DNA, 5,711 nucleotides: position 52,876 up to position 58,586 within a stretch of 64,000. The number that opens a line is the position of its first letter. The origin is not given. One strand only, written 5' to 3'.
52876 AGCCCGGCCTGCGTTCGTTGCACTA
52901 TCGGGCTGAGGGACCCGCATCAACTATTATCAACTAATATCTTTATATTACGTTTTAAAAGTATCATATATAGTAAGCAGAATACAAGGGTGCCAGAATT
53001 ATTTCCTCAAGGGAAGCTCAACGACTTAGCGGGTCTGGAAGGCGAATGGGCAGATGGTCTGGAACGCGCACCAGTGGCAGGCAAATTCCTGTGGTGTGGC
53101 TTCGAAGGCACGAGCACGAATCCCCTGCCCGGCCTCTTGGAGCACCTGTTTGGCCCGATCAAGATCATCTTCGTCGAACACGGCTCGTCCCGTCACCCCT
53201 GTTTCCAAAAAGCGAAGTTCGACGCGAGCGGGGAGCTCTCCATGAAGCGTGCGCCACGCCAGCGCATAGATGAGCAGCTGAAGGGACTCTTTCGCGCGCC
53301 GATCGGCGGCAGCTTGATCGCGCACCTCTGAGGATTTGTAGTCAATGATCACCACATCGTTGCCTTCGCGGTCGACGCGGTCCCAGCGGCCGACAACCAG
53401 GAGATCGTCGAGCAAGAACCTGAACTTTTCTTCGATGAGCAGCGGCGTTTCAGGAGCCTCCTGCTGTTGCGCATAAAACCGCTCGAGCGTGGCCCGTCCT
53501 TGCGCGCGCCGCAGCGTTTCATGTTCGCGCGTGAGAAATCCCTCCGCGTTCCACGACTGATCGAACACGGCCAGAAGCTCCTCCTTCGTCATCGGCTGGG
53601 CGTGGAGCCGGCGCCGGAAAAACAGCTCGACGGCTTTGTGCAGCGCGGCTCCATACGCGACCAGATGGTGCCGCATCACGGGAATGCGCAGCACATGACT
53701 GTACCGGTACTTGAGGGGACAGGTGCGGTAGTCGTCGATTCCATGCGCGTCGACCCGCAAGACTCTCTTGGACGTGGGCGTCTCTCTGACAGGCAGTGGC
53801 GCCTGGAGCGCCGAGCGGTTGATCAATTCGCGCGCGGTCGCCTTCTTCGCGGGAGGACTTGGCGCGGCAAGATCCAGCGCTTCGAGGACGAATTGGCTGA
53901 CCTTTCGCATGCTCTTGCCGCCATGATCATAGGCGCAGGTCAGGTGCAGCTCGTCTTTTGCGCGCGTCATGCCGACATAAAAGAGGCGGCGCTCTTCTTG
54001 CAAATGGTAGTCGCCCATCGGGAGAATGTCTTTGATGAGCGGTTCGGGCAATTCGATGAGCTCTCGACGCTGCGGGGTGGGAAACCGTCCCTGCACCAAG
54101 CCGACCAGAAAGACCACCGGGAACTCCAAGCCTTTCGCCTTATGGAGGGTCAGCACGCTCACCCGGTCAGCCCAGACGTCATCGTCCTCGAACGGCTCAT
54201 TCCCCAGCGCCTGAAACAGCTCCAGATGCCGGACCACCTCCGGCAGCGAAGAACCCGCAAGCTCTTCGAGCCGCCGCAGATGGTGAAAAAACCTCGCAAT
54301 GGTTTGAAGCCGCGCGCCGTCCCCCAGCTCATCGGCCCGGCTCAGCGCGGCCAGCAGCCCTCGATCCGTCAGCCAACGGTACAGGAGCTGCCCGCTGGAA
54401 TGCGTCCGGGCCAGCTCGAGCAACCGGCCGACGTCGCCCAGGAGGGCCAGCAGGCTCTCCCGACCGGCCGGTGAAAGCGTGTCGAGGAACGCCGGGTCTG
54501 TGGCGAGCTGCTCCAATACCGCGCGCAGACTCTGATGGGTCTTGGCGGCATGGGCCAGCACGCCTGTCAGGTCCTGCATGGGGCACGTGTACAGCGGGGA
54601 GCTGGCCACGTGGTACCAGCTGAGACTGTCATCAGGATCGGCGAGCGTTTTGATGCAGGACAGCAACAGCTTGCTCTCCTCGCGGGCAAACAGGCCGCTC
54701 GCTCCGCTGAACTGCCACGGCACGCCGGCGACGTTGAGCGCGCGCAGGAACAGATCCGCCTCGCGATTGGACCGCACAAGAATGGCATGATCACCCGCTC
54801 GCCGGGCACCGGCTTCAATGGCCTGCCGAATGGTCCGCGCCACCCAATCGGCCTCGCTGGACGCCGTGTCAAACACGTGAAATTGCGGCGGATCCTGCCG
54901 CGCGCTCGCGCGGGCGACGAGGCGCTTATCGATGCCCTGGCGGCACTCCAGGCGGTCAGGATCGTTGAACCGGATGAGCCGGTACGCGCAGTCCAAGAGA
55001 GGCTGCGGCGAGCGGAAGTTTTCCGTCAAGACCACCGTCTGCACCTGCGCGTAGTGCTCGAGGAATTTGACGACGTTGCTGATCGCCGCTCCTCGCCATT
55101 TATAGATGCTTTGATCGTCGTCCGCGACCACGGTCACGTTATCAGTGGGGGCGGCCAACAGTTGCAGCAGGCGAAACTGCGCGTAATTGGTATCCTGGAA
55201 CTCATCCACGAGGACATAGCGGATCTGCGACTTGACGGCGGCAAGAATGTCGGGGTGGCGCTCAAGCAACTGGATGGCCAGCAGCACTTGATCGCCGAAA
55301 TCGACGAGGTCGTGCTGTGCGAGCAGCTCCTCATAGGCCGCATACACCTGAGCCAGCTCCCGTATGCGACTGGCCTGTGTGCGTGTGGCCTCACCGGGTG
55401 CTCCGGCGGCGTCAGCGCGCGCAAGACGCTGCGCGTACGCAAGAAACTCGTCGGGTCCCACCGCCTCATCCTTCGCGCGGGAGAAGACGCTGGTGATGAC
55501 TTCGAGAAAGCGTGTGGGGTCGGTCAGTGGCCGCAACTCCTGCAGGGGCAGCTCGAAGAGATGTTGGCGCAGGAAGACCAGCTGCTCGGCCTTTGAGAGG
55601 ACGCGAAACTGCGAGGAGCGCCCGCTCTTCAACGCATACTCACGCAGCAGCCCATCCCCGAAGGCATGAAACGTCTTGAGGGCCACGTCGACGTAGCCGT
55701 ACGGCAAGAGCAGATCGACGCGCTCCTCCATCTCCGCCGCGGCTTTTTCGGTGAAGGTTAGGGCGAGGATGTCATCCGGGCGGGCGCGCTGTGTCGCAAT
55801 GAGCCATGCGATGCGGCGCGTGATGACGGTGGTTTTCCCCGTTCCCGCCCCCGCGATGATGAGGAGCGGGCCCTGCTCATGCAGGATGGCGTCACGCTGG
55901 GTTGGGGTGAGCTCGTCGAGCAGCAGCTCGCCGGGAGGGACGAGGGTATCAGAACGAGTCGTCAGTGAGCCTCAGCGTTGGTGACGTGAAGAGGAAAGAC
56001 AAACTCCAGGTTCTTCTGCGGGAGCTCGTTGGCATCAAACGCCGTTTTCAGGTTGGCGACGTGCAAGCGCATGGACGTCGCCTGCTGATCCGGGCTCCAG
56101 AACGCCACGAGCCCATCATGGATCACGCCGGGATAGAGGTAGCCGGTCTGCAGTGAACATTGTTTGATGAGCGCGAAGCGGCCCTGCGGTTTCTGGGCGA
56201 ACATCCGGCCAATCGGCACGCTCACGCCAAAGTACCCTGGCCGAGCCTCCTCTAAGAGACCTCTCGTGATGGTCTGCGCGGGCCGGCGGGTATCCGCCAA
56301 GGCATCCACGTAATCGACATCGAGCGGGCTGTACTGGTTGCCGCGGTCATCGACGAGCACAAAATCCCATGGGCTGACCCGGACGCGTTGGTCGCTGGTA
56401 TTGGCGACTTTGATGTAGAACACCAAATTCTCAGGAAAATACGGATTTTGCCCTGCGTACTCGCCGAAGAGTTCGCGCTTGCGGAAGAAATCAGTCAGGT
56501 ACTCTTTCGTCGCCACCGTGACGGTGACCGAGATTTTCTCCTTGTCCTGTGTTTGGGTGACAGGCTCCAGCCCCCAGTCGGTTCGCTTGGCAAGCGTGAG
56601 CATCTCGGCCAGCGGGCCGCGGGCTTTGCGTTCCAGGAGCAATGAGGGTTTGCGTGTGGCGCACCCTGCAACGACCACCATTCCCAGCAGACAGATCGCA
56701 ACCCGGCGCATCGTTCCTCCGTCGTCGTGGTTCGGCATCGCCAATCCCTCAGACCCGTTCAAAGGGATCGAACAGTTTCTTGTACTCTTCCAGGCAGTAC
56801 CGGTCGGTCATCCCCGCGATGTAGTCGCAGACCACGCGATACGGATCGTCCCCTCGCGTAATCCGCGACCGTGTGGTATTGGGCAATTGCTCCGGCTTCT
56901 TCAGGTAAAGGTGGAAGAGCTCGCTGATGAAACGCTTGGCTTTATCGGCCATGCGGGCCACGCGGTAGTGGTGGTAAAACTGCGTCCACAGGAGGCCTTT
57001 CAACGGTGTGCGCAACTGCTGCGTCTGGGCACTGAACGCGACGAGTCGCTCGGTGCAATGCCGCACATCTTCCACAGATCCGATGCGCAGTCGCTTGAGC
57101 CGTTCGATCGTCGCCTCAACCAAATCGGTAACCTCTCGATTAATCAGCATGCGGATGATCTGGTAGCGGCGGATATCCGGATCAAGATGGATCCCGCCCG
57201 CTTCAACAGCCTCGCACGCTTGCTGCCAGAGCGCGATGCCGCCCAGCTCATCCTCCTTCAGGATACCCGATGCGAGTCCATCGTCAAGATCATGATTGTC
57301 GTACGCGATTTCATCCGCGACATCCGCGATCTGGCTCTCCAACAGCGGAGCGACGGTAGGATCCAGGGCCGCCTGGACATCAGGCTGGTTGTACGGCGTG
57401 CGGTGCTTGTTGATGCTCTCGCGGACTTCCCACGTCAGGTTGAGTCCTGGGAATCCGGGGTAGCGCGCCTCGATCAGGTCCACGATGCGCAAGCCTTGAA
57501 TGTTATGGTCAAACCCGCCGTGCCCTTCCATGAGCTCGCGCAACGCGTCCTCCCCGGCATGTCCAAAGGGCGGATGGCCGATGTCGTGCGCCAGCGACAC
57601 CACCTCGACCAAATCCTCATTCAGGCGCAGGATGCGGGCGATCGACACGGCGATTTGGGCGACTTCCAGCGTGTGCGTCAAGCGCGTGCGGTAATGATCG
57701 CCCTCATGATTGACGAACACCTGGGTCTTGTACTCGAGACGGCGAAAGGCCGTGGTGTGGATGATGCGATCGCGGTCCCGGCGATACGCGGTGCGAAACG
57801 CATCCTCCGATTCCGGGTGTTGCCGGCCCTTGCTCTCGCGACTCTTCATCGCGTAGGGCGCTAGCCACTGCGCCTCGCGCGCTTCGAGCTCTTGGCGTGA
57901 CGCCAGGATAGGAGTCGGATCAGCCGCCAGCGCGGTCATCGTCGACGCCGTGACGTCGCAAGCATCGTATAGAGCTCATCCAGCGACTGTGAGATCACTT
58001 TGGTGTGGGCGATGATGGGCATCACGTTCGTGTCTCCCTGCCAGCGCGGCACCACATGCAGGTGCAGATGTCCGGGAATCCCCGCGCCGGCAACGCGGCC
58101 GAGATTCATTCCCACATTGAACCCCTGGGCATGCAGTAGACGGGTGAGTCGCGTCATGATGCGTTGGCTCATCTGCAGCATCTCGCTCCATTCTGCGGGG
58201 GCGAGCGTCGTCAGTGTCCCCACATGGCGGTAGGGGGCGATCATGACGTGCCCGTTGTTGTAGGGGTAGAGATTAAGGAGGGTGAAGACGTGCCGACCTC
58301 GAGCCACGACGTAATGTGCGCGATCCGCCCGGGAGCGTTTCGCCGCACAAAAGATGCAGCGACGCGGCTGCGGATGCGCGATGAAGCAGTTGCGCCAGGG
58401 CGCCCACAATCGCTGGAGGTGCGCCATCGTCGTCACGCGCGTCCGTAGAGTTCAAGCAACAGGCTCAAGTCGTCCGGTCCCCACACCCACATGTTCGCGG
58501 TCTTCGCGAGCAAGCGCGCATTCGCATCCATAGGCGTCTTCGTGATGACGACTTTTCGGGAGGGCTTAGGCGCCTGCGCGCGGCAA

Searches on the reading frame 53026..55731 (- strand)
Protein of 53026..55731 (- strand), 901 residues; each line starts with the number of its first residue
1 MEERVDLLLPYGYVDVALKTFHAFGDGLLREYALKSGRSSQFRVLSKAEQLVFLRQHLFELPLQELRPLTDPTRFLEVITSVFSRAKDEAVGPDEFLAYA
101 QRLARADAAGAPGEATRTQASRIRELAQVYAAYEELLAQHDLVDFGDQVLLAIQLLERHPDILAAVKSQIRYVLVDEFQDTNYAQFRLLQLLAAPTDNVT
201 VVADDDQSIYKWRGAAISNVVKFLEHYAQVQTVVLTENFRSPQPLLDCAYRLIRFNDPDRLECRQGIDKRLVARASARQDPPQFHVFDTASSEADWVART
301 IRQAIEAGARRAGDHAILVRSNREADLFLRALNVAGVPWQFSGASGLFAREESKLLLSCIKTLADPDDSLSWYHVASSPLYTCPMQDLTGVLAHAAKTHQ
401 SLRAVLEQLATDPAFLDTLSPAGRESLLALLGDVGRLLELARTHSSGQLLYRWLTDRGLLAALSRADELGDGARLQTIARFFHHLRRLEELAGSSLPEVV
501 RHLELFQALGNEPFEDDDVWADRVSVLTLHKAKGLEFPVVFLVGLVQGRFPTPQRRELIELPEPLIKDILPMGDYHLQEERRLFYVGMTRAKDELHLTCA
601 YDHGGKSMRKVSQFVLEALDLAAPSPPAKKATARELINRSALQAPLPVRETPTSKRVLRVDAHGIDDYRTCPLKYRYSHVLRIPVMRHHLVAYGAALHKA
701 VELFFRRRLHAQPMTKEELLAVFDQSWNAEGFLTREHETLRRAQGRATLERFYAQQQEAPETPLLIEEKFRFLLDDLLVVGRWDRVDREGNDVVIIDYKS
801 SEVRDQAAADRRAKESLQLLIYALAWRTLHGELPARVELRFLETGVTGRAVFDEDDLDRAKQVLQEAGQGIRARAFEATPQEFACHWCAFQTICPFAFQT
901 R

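Call 18: search_protein_families(library=pfam, proteins=[window:53026-55731:-], max_evalue=0.001)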
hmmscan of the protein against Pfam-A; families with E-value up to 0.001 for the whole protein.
window:53026-55731:- (901 aa): 7 families
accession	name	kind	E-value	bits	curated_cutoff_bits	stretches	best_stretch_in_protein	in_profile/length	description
PF13361.12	UvrD_C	-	2.7e-46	159.1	25.6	1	233-599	1-347/350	UvrD-like helicase C-terminal domain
PF00580.27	UvrD-helicase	-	6.5e-42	144.5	23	1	1-227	61-270/271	UvrD/REP helicase N-terminal domain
PF12705.13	PDDEXK_1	-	8.9e-37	127.8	22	1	665-895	7-247/247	PD-(D/E)XK nuclease superfamily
PF13538.12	UvrD_C_2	-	5.5e-13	49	27.4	2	572-597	26-51/52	UvrD-like helicase C-terminal domain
PF13245.12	AAA_19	-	8.4e-06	26.4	25.1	1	139-211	68-132/134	AAA domain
PF01443.25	Viral_helicase1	-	0.0002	21.7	21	0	167-240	56-131/228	Viral superfamily 1 RNA helicase core domain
PF01930.23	Cas_Cas4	-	0.0003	21.4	22.7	1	781-894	54-158/160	Domain of unknown function DUF83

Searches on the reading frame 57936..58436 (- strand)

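Call 18: search_protein_families(library=pfam, proteins=[window:57936-58436:-], max_evalue=0.001)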
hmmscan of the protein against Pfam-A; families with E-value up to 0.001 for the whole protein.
window:57936-58436:- (166 aa): 3 families
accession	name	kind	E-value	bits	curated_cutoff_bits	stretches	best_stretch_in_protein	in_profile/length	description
PF01230.28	HIT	-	9e-14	52.3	21.5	1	43-132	8-96/98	HIT domain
PF04677.20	CwfJ_C_1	-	2.6e-07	31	21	1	23-91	10-76/122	Protein similar to CwfJ C-terminus 1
PF11969.13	DcpS_C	-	0.0002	22.2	24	1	27-129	2-100/114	Scavenger mRNA decapping enzyme C-term binding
